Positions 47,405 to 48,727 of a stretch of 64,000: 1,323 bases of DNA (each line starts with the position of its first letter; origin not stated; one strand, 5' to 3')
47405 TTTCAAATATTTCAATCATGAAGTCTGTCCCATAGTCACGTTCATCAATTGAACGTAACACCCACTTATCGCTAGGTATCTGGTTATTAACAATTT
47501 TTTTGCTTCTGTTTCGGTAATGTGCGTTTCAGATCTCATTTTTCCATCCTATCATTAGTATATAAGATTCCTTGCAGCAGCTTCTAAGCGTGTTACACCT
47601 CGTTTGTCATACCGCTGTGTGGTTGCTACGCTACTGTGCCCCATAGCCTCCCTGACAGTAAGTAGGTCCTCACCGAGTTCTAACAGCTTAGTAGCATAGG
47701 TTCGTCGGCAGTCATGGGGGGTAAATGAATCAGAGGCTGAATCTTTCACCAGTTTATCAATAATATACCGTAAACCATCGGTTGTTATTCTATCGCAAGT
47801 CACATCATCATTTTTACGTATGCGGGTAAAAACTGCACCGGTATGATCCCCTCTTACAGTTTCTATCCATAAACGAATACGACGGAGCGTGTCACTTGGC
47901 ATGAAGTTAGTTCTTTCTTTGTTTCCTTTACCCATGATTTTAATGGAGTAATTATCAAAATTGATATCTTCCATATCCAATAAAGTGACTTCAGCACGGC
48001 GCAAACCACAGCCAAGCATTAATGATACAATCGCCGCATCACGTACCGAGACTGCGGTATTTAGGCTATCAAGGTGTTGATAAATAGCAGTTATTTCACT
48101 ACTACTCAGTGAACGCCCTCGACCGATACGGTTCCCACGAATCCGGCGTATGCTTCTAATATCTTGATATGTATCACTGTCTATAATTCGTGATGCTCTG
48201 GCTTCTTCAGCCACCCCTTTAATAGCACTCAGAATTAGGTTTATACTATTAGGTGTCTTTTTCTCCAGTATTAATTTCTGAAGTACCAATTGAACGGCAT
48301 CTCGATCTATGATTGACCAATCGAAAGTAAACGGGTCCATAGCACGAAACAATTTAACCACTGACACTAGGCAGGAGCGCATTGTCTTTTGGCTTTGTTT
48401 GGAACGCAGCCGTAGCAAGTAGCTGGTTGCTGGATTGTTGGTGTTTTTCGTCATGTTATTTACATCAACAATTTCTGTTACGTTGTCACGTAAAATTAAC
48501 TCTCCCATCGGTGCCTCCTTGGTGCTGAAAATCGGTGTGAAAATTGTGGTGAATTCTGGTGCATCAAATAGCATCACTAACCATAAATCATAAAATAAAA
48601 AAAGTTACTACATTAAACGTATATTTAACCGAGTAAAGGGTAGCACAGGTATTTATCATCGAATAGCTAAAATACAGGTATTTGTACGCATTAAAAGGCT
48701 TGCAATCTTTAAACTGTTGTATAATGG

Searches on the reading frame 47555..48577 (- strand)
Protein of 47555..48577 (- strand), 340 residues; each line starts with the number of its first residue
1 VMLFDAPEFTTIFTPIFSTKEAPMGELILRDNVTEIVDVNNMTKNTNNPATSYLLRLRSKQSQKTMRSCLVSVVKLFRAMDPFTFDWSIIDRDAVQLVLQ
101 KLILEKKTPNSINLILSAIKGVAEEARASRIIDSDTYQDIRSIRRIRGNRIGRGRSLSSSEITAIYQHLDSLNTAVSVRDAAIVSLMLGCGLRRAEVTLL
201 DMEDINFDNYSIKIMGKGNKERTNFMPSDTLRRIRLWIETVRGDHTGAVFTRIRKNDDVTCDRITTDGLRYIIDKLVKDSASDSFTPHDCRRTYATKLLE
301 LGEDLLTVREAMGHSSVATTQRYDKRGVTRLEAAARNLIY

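Call 25: search_protein_families(library=pfam, proteins=[window:47555-48577:-], max_evalue=1)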
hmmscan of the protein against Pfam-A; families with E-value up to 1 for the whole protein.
window:47555-48577:- (340 aa): 2 families
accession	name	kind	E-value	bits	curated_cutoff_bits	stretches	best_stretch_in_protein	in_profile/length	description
PF00589.27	Phage_integrase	-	9.8e-30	104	27.1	1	156-324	2-166/172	Phage integrase family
PF02899.23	Phage_int_SAM_1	-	0.00021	22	22.3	1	55-124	6-77/83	Phage integrase, N-terminal SAM-like domain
